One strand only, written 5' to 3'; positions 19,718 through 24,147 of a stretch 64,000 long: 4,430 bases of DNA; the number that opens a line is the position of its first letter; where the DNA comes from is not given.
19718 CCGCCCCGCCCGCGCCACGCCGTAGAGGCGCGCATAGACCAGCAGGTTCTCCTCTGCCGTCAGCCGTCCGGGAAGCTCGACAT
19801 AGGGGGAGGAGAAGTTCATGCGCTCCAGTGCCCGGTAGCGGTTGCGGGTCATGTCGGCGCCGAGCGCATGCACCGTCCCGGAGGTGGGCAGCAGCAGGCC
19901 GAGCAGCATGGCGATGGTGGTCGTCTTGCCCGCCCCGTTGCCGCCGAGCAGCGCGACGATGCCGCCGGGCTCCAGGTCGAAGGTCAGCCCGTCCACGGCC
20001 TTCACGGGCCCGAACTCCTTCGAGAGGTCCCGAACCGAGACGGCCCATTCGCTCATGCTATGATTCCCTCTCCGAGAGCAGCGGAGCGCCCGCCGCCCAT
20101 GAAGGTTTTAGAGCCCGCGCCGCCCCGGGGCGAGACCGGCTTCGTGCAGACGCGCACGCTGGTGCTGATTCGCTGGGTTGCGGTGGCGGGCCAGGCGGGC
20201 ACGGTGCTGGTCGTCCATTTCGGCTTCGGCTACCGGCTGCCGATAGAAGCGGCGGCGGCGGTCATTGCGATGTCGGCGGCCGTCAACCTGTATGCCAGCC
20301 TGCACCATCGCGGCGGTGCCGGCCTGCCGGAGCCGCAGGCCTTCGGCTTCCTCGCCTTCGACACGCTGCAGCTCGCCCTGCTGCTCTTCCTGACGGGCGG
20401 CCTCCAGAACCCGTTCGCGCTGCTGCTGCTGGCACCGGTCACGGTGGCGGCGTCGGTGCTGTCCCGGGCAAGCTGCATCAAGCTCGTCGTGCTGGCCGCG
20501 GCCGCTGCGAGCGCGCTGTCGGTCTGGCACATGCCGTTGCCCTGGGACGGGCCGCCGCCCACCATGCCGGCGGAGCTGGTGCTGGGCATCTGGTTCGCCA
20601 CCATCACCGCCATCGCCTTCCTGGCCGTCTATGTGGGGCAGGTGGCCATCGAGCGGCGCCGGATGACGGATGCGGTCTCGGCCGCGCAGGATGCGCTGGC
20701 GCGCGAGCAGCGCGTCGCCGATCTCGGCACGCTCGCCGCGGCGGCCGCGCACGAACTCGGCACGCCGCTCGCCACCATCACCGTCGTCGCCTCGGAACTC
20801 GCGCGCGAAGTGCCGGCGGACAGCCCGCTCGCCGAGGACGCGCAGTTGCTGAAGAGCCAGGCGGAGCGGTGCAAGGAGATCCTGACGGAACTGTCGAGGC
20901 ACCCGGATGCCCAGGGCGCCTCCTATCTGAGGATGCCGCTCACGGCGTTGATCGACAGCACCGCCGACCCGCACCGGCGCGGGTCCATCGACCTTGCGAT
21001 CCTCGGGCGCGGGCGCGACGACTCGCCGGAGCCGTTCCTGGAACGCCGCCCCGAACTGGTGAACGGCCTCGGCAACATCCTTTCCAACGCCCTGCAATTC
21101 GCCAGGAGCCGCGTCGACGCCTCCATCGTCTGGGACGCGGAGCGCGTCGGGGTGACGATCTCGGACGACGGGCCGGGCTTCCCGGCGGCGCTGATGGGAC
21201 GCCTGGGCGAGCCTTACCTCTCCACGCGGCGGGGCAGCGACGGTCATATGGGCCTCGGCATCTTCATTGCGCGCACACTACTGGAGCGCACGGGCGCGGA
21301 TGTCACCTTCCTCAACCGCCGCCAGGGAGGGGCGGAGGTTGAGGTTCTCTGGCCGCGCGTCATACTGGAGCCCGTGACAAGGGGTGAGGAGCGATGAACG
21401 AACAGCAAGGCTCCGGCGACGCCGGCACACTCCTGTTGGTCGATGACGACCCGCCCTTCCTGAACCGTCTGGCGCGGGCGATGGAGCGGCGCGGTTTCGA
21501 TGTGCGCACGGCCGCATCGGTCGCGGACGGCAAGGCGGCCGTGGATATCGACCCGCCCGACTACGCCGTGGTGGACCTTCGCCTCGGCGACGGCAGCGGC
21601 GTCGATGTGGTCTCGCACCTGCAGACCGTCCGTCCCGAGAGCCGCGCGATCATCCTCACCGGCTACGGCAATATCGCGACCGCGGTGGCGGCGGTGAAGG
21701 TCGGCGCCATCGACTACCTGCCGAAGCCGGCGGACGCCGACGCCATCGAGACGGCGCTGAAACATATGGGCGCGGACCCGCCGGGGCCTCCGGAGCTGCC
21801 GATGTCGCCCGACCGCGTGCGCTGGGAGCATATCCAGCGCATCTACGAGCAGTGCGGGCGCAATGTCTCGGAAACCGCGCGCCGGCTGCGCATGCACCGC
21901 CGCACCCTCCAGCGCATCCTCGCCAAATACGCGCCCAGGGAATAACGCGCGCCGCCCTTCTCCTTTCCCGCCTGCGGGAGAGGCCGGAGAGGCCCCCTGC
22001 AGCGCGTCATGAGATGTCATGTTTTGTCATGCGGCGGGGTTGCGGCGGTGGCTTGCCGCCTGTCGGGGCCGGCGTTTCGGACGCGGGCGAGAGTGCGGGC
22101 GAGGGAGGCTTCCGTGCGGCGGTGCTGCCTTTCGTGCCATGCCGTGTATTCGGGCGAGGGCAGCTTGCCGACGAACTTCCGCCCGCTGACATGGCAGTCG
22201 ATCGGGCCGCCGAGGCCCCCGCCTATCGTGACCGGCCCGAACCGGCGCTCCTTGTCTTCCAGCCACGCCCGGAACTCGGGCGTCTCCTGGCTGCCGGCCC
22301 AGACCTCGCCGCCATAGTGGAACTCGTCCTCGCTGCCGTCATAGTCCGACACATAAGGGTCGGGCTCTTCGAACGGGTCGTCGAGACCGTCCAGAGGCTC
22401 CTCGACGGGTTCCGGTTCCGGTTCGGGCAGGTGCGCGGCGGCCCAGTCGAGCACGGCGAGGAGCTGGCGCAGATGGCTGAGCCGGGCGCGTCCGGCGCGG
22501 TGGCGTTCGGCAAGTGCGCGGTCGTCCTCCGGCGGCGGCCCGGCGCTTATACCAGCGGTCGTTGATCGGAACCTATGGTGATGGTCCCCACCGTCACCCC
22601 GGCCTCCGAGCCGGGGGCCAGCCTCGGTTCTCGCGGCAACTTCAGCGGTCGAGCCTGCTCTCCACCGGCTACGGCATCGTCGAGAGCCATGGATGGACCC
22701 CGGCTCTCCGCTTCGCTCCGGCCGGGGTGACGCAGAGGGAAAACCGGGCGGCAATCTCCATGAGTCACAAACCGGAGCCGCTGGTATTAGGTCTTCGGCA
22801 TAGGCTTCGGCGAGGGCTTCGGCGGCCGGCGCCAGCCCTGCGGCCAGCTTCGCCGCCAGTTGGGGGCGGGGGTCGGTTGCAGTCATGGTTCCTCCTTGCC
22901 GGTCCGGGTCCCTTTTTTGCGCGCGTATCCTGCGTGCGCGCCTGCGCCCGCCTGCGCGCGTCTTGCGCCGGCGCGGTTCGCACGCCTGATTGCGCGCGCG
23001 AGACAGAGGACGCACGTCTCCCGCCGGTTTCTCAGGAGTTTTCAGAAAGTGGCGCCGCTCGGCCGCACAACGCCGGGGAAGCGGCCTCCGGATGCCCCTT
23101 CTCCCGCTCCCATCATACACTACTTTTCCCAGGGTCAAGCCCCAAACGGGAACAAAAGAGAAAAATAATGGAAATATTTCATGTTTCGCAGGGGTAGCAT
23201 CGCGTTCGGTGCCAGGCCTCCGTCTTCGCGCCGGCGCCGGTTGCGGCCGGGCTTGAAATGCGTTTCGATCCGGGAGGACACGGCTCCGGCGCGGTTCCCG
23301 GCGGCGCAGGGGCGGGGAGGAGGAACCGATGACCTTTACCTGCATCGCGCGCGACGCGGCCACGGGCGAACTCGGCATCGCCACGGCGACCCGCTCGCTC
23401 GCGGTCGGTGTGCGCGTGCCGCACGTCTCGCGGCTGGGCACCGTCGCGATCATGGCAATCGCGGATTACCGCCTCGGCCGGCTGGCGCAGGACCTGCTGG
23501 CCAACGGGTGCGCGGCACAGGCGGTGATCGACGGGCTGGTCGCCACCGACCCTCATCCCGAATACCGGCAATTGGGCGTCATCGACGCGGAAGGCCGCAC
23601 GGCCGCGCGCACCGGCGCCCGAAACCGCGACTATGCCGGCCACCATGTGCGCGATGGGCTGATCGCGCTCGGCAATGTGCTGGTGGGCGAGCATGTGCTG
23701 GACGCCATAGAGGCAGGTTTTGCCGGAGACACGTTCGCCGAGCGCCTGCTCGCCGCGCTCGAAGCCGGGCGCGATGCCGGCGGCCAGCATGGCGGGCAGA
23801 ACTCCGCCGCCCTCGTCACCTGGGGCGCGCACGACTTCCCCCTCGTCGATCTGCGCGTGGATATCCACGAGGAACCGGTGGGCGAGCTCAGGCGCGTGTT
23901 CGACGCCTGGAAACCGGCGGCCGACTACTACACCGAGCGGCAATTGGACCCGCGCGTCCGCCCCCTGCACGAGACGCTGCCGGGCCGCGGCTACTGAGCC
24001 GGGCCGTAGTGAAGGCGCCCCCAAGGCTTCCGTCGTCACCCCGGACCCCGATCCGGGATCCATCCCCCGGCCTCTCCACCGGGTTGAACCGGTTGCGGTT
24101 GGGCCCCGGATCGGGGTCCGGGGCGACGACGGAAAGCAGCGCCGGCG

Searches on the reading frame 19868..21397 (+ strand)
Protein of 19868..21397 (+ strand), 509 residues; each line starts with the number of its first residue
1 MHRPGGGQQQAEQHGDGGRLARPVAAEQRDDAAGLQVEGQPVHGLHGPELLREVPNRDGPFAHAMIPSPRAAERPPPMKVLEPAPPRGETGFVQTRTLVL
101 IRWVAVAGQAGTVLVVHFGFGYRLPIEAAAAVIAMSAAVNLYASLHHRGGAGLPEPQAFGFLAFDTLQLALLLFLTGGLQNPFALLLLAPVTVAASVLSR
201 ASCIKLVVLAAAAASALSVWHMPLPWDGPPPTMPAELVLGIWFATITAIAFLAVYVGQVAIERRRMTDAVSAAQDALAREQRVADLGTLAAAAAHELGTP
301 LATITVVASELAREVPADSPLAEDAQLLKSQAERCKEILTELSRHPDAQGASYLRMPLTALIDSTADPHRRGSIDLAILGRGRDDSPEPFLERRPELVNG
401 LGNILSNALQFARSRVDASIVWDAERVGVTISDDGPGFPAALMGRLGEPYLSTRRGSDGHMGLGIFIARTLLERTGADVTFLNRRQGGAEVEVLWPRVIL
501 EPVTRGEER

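Call 21: search_protein_families(library=pfam, proteins=[window:19868-21397:+])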
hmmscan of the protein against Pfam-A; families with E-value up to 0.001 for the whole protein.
window:19868-21397:+ (509 aa): 3 families
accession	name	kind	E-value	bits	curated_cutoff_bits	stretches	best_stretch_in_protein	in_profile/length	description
PF02518.31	HATPase_c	-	8.4e-14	52.4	26.4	1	397-497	6-109/111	Histidine kinase-, DNA gyrase B-, and HSP90-like ATPase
PF00512.31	HisKA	-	5.4e-08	33.2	26.9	1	286-342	2-57/66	His Kinase A (phospho-acceptor) domain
PF13581.12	HATPase_c_2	-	0.00076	19.9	27.4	0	401-475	36-112/127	Histidine kinase-like ATPase domain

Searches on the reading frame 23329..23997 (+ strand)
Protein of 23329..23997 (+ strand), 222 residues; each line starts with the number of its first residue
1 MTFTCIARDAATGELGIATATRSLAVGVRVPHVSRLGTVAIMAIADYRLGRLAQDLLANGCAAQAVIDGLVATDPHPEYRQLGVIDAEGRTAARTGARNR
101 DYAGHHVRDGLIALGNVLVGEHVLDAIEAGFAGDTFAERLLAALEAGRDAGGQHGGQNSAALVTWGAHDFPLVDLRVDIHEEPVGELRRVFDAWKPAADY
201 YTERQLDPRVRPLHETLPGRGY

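Call 21: search_protein_families(library=pfam, proteins=[window:23329-23997:+])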
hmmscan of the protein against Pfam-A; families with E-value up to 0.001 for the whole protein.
window:23329-23997:+ (222 aa): 1 family
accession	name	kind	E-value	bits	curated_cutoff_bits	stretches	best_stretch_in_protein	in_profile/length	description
PF06267.17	DUF1028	-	9.3e-56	189.1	26.2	1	2-187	1-193/193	Family of unknown function (DUF1028)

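Call 49: find_encoding_contigs(protein=window:23329-23997:+, flank=4000, max_places=8)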
Protein window:23329-23997:+ (222 aa): no gene with exactly this product is on record in the collection.

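Call 65: find_homologous_proteins(query=window:23329-23997:+, max_evalue=1e-60)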
Query window:23329-23997:+ (222 aa): 376 proteins with E <= 1e-60 among 4873 candidates; the best 120 are listed.
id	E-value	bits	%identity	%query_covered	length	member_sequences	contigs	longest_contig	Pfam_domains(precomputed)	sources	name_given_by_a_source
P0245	3.4e-132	457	93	100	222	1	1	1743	PF06267.18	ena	-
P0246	6.5e-132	456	93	100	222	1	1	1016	PF06267.18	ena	-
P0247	1.6e-131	455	94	100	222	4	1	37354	PF06267.18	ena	-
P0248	2.8e-131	454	93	100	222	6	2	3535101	PF06267.18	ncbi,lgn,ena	-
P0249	3.1e-131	454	93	100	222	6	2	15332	PF06267.18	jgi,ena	-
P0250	4.6e-131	453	93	100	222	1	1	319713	PF06267.18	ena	-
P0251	5.1e-131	453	93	100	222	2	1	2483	PF06267.18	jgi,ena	-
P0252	1.5e-130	452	93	100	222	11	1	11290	PF06267.18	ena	-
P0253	1.6e-130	451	92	100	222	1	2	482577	PF06267.18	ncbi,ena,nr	ncbi:MAG: DUF1028 domain-containing protein [Alphaproteobacteria bacterium]|nr:DUF1028 domain-contai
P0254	2.0e-130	451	92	100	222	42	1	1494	PF06267.18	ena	-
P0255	1.6e-129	448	93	100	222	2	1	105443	PF06267.18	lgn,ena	-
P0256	4.2e-129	447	93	100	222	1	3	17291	PF06267.18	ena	-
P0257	1.1e-128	445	91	100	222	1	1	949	PF06267.18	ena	-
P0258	1.3e-128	445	92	100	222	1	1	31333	PF06267.18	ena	-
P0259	1.8e-127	441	90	100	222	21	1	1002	PF06267.18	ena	-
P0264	3.8e-126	437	89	100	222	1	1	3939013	PF06267.18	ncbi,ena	-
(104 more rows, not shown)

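Call 66: find_encoding_contigs(protein=P0248, flank=3000, max_places=3)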
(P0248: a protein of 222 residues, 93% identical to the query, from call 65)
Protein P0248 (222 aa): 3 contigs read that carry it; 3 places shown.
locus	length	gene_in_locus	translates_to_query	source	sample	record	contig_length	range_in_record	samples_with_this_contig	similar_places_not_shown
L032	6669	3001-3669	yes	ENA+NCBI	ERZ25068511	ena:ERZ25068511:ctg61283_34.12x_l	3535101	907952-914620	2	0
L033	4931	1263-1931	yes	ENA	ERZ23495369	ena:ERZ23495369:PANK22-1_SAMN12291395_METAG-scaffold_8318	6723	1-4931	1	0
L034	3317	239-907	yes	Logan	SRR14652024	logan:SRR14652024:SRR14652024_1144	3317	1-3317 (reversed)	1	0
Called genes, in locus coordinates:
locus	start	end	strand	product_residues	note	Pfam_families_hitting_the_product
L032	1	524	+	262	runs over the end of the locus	PF05721:PhyH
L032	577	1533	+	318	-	PF00111:Fer2, PF00970:FAD_binding_6, PF00175:NAD_binding_1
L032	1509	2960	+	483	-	PF02113:Peptidase_S13, PF13354:Beta-lactamase2 (faint), PF02113:Peptidase_S13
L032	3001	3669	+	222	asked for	PF06267:DUF1028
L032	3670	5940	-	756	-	PF00390:malic, PF03949:Malic_M, PF01515:PTA_PTB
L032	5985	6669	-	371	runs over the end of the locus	PF00296:Bac_luciferase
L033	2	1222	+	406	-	?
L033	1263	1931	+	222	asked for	PF06267:DUF1028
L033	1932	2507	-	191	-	PF01515:PTA_PTB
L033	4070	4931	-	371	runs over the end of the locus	PF00296:Bac_luciferase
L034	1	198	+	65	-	?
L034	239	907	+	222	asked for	PF06267:DUF1028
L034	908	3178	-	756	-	PF00390:malic, PF03949:Malic_M, PF01515:PTA_PTB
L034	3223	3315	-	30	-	?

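Call 67: find_encoding_contigs(protein=P0264, flank=3000, max_places=3)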
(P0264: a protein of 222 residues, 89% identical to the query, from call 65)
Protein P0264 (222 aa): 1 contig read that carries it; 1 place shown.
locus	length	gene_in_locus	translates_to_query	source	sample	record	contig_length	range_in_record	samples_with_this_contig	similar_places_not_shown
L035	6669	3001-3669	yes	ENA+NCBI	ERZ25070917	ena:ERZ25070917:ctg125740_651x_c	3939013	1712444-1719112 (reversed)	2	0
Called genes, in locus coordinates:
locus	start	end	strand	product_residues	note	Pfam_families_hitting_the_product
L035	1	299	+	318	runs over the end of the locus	PF00111:Fer2, PF00970:FAD_binding_6, PF00175:NAD_binding_1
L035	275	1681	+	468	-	PF02113:Peptidase_S13, PF13354:Beta-lactamase2 (faint), PF02113:Peptidase_S13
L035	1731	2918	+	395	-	PF06441:EHN, PF00561:Abhydrolase_1, PF12697:Abhydrolase_6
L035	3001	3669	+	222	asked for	PF06267:DUF1028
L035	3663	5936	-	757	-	PF00390:malic, PF03949:Malic_M, PF01515:PTA_PTB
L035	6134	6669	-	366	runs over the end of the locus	PF00296:Bac_luciferase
